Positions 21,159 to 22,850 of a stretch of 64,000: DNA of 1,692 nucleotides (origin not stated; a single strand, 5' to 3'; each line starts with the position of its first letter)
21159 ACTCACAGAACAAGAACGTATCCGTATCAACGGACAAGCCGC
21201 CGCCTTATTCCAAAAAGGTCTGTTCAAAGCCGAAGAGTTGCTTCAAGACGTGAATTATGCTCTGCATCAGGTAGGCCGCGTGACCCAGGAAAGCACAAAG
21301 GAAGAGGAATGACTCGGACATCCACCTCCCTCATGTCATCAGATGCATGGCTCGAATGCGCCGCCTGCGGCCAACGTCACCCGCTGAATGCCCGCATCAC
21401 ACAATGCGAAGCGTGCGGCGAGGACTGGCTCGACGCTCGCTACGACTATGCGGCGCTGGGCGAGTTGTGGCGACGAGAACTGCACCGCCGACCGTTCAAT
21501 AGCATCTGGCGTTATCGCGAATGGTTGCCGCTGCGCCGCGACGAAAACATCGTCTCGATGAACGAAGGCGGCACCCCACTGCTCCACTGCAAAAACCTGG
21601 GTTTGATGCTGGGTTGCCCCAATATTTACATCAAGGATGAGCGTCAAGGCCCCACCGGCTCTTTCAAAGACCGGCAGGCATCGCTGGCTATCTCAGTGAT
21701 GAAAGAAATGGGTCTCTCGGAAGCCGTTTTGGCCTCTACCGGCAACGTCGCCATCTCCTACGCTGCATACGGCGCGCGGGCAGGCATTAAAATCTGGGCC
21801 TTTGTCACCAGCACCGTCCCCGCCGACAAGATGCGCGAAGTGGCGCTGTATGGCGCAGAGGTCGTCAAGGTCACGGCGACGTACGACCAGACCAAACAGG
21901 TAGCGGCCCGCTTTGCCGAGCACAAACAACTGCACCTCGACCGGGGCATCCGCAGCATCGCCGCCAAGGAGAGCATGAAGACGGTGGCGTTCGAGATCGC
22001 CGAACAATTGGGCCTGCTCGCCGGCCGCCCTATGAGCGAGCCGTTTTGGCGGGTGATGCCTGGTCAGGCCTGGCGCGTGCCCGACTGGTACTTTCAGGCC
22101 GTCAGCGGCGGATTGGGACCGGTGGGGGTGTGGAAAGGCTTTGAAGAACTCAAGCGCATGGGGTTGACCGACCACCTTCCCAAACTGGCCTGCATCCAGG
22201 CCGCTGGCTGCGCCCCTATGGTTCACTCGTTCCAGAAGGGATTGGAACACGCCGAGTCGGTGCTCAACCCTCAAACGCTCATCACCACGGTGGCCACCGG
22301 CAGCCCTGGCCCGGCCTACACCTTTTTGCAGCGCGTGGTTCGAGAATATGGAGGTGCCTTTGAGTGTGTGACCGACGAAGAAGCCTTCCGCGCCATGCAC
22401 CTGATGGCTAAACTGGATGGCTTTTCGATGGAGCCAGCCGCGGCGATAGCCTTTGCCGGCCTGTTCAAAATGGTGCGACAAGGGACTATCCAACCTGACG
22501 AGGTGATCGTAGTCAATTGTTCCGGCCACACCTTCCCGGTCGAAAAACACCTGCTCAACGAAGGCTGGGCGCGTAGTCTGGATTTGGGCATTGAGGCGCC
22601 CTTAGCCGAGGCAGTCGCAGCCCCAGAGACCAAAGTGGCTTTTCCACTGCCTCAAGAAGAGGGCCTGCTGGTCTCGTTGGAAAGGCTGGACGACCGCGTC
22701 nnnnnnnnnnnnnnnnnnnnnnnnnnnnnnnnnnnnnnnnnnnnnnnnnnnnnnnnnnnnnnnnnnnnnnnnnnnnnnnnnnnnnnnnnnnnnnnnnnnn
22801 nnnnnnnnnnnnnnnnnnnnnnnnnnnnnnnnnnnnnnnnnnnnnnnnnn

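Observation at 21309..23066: Threonine-synthase-like PLP enzyme fused to a receiver domain and translationally coupled to the giant hybrid kinase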

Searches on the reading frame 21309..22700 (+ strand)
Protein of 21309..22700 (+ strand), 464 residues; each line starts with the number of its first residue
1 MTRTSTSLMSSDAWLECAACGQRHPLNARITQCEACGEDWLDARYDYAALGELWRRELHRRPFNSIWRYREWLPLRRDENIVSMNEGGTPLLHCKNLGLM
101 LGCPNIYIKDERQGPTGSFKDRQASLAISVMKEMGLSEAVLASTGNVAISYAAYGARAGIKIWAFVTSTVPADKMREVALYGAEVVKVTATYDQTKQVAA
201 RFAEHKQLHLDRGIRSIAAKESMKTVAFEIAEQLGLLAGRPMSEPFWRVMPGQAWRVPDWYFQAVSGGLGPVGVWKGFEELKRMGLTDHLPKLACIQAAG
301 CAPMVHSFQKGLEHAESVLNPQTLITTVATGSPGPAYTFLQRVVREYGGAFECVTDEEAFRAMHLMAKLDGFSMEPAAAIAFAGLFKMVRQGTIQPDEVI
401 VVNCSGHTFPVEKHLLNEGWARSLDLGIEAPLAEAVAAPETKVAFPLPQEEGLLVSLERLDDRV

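Call 15: search_solved_structures(query=window:21309-22700:+, max_evalue=0.00001, show_alignments=4)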
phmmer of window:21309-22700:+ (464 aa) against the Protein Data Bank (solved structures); distinct sequences matched with E-value up to 0.00001: 22.
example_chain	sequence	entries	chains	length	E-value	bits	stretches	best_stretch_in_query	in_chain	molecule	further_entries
2zsj_A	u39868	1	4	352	1.4e-47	165.5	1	66-407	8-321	Threonine synthase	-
2d1f_A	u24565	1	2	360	2.3e-45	158.2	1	66-407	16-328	Threonine synthase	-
1uim_A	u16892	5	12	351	5.7e-44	153.6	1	66-408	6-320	Threonine Synthase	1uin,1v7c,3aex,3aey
6cgq_A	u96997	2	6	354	3.6e-40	141.1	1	66-406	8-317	Threonine synthase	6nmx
1e5x_A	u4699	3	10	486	4.7e-28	101.2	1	62-408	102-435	THREONINE SYNTHASE | THREONINE SYNTHASE 1, CHLOROPLASTIC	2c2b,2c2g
9k3c_A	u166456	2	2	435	3.9e-14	55.3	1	255-407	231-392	Cysteate synthase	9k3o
6cut_A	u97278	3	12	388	9.7e-11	44.1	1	88-407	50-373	Tryptophan synthase beta chain 1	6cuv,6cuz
1wdw_B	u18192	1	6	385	4.3e-10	41.9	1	88-407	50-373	Tryptophan synthase beta chain 1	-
1v8z_A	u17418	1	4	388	4.4e-10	41.9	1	88-407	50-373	Tryptophan synthase beta chain 1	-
6amc_A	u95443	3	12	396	4.5e-10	41.9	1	88-407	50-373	Tryptophan synthase beta chain 1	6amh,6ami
5dvz_A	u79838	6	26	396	4.6e-10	41.8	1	88-407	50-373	Tryptophan synthase beta chain 1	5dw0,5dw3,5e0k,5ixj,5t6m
5vm5_A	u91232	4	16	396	4.7e-10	41.8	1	88-407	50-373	Tryptophan synthase beta chain 1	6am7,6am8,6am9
7rnp_A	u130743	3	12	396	1.1e-09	40.6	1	88-407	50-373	Tryptophan synthase beta chain 1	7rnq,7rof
6lut_A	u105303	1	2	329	1.1e-07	34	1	89-234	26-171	Probable serine racemase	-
5ey5_B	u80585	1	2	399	1.7e-07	33.4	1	89-407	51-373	LBCA-b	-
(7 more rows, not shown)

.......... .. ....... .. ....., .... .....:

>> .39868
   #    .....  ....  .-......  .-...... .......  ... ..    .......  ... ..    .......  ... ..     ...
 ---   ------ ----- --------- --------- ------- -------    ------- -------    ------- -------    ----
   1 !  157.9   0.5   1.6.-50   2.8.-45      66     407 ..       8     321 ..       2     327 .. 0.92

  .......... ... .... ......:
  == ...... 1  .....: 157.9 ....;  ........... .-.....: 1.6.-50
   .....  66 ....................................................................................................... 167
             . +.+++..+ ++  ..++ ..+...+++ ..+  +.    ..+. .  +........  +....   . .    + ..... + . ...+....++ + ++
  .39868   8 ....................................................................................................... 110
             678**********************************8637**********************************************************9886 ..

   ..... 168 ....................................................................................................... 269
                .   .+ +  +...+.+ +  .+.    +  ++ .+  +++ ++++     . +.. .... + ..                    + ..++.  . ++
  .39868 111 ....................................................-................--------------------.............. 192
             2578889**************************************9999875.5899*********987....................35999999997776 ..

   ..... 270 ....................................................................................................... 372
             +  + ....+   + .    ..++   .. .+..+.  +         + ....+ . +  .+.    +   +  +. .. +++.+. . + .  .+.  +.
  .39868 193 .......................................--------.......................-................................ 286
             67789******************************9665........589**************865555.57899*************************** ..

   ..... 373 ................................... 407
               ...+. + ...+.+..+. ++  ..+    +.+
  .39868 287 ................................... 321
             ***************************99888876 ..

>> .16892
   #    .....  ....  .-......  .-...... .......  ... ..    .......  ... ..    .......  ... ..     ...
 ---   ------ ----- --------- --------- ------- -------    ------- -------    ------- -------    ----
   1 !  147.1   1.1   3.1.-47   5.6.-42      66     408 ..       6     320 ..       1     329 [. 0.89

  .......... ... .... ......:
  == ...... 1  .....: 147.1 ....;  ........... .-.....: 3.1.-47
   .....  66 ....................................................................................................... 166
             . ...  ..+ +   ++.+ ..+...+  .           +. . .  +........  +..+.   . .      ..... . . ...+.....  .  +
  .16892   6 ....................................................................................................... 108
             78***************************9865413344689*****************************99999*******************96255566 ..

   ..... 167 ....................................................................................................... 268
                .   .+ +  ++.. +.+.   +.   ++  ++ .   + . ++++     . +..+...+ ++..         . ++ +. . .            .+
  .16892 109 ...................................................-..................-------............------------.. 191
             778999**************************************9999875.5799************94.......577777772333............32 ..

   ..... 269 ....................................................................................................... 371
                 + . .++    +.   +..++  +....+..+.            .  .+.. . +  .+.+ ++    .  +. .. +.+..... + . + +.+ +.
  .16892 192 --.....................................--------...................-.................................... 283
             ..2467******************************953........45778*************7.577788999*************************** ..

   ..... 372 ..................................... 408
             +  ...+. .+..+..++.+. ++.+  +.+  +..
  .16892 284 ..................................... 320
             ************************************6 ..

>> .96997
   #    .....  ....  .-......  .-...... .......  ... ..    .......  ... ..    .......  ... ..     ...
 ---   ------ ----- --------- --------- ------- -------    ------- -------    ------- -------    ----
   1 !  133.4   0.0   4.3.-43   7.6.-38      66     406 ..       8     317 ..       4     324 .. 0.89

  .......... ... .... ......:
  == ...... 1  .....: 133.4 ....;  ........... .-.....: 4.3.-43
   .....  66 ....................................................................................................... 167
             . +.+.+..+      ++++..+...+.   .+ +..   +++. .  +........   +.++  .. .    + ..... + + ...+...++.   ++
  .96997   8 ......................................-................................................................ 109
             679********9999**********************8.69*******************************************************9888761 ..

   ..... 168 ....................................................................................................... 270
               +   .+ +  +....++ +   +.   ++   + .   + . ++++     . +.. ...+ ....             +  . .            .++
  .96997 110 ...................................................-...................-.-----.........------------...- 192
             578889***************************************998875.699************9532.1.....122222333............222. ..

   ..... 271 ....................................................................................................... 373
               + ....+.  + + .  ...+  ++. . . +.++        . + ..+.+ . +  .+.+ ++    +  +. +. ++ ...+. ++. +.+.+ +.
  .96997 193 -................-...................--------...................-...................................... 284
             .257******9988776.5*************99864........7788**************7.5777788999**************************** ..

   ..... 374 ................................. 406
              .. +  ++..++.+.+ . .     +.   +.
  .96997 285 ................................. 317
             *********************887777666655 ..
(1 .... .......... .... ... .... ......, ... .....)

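Call 36: search_protein_representatives(protein=window:21309-22580:+)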
Query: 424 residues. Proteins with E-value up to 0.001 (for the whole library): 10045; up to 1e-10: 4603; up to 1e-30: 854. The best 150 are listed.
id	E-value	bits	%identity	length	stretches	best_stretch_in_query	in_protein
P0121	3.4e-158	543.1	59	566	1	15-424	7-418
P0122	6.8e-136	469.7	56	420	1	15-417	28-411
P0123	9.8e-133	459.3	55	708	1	16-420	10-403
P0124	9.3e-130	449.4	54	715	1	25-422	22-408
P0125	3.5e-127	441.0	54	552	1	13-421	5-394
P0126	2.2e-124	431.7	51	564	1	15-423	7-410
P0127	1.0e-118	413.1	49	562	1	10-411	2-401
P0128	3.8e-115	401.3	63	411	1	100-408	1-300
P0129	3.2e-103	362.0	49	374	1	14-343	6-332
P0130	4.5e-100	351.6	54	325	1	86-422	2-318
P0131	2.0e-99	349.5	48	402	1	15-407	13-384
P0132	1.8e-97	343.1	48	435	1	14-407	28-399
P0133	2.7e-91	322.7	55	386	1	15-300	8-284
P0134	6.2e-91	321.6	56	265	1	9-277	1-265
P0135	5.8e-90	318.4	43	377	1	14-407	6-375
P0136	1.3e-85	304.0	45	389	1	9-407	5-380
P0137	1.7e-78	280.5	41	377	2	14-237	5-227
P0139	5.3e-73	262.5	42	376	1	14-401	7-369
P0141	7.7e-71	255.3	40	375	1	15-406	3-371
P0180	1.3e-56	208.4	36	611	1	15-408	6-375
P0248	8.7e-49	182.7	34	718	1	15-407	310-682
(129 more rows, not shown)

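Call 40: list_cluster_members(proteins=[P0122, P0131, P0132, P0135, P0136, P0137, P0139, P0141, P0123, P0121])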
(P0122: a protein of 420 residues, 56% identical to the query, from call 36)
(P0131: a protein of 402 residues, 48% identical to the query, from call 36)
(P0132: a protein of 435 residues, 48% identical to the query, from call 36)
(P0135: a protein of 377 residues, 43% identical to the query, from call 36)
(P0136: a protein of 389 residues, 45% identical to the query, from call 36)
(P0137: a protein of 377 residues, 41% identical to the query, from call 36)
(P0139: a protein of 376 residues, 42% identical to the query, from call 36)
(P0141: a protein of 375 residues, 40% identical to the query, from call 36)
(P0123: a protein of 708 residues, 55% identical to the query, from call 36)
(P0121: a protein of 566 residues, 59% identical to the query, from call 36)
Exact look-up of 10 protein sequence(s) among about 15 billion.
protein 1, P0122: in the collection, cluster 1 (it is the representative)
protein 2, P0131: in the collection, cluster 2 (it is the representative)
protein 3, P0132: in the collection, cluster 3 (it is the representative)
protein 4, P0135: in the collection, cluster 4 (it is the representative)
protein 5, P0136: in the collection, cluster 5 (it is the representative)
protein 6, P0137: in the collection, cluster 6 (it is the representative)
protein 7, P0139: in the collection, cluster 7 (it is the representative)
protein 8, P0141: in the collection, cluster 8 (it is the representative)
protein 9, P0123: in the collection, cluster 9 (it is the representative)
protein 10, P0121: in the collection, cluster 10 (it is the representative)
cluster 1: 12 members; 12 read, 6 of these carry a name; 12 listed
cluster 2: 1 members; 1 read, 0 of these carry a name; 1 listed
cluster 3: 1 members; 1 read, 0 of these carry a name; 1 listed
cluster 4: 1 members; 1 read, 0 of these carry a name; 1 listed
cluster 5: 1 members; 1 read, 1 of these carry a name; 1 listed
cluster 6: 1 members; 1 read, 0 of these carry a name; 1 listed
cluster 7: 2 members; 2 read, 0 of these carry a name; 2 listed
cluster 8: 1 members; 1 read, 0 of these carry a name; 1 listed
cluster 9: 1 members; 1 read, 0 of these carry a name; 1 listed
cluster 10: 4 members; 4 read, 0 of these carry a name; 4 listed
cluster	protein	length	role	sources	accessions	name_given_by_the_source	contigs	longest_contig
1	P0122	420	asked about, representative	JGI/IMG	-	threonine synthase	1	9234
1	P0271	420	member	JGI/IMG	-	threonine synthase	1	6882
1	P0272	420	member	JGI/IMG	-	threonine synthase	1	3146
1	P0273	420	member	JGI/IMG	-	threonine synthase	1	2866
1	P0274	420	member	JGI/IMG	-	threonine synthase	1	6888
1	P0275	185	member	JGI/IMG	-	threonine synthase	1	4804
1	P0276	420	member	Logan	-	-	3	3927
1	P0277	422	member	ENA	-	-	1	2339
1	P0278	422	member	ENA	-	-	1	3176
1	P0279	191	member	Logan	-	-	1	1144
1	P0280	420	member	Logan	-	-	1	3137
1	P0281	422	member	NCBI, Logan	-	-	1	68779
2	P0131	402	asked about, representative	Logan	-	-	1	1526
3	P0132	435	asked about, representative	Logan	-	-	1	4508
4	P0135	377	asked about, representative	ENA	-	-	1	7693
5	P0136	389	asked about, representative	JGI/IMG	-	threonine synthase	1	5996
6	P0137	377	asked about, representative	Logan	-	-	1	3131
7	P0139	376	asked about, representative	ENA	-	-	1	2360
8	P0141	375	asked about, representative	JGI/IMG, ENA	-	-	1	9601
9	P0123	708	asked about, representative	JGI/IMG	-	-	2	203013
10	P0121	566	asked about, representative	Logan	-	-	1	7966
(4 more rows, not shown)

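Call 41: find_encoding_contigs(protein=P0281, flank=8000, max_places=2)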
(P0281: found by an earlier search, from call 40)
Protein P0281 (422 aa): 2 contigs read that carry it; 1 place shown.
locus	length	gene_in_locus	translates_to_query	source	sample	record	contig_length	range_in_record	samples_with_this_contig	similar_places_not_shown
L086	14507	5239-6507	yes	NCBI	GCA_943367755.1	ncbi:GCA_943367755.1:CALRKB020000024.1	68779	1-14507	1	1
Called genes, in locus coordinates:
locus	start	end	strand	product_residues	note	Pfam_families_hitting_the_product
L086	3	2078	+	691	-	?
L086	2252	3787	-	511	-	PF00270:DEAD, PF04851:ResIII, PF18766:SWI2_SNF2 (weak), PF00271:Helicase_C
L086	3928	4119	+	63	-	-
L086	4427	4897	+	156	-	PF00814:TsaD (weak)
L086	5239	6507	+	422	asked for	PF00291:PALP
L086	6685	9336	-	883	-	PF01590:GAF, PF00989:PAS, PF08448:PAS_4, PF13426:PAS_9, PF13426:PAS_9, PF00989:PAS, PF08448:PAS_4, PF00989:PAS, +8 more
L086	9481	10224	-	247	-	PF00427:PBS_linker_poly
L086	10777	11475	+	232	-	PF00072:Response_reg, PF00486:Trans_reg_C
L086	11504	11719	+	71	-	-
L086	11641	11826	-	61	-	-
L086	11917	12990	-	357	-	PF13409:GST_N_2, PF00043:GST_C (weak), PF13410:GST_C_2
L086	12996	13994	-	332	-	PF00534:Glycos_transf_1, PF13692:Glyco_trans_1_4 (weak)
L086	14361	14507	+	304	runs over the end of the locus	PF04055:Radical_SAM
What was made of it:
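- Closest known: Cyanobacterial 'unique ThrC lineage'. Different: The one cyanobacterial-context standalone relative found here (P0122/P0281, locus L086) is 56% identical to the window protein (calls 36, 41).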

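Call 42: find_encoding_contigs(protein=P0123, flank=8000, max_places=2)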
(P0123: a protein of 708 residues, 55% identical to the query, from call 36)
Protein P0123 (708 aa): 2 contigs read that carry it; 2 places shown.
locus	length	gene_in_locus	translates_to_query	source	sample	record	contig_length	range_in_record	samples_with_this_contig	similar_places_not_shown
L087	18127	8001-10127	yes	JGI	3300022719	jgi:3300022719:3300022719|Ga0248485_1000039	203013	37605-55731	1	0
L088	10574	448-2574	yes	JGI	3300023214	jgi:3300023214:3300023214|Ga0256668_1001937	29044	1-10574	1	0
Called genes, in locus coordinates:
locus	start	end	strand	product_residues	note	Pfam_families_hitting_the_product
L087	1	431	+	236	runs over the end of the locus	PF00072:Response_reg, PF00486:Trans_reg_C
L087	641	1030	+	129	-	-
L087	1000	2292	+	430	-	PF00512:HisKA, PF02518:HATPase_c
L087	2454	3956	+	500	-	PF13675:PilJ (weak), PF00672:HAMP (weak), PF01590:GAF, PF13185:GAF_2, PF13492:GAF_3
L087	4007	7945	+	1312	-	PF00672:HAMP, PF01590:GAF, PF13185:GAF_2, PF13492:GAF_3, PF01590:GAF, PF13185:GAF_2, PF00989:PAS, PF08448:PAS_4, +8 more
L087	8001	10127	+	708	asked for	PF00291:PALP, PF00072:Response_reg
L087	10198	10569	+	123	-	PF00072:Response_reg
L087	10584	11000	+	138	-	PF00072:Response_reg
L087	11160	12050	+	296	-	PF13673:Acetyltransf_10 (faint), PF00583:Acetyltransf_1, PF13508:Acetyltransf_7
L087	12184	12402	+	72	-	-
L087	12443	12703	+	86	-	PF13237:Fer4_10 (faint), PF13484:Fer4_16 (faint)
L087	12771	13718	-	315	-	PF01073:3Beta_HSD, PF01370:Epimerase, PF04321:RmlD_sub_bind, PF16363:GDP_Man_Dehyd, PF07993:NAD_binding_4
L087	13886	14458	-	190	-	-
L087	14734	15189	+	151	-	PF02502:LacAB_rpiB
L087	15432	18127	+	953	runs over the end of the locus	PF00923:TAL_FSA, PF00342:PGI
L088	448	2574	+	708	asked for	PF00291:PALP, PF00072:Response_reg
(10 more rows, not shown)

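Call 53: find_homologous_proteins(query=P0122, max_evalue=1e-30)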
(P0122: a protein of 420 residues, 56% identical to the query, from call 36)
Query P0122 (420 aa): 7800 proteins with E <= 1e-30 among 8000 candidates; the best 120 are listed.
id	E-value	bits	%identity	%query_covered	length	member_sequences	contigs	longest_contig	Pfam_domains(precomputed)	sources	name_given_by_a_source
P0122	6.2e-280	946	100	100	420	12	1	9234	PF00291.32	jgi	jgi:threonine synthase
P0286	1.6e-254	862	90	100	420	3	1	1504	PF00291.32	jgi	jgi:threonine synthase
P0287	3.5e-254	861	90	100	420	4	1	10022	PF00291.32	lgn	-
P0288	4.6e-207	706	76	95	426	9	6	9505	PF00291.32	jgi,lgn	jgi:threonine synthase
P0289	1.7e-191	655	80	85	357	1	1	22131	PF00291.32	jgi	jgi:threonine synthase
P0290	2.4e-170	585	64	94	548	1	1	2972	PF00291.32,PF00072.31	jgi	jgi:threonine synthase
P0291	5.7e-170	584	63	94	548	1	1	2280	PF00291.32,PF00072.31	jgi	jgi:threonine synthase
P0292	2.5e-169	582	64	93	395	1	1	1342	PF00291.32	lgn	-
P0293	5.2e-169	581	65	93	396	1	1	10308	PF00291.32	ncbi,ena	-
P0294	3.6e-168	578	62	94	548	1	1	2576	PF00291.32,PF00072.31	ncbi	-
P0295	5.4e-167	574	61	94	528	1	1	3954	PF00291.32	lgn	-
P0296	1.7e-166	572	64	92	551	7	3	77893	PF00291.32,PF00072.31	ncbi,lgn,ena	-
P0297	2.1e-166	572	61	92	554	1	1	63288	PF00291.32,PF00072.31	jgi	jgi:threonine synthase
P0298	2.7e-166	572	61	95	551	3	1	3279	PF00291.32,PF00072.31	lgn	-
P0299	4.6e-166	571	62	94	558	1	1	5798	PF00291.32,PF00072.31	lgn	-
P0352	8.9e-158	544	59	94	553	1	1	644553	PF00291.32,PF00072.31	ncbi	ncbi:MAG: hypothetical protein OHK0023_03840 [Anaerolineae bacterium]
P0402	1.3e-153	530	58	92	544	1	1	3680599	PF00291.32,PF00072.31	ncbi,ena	-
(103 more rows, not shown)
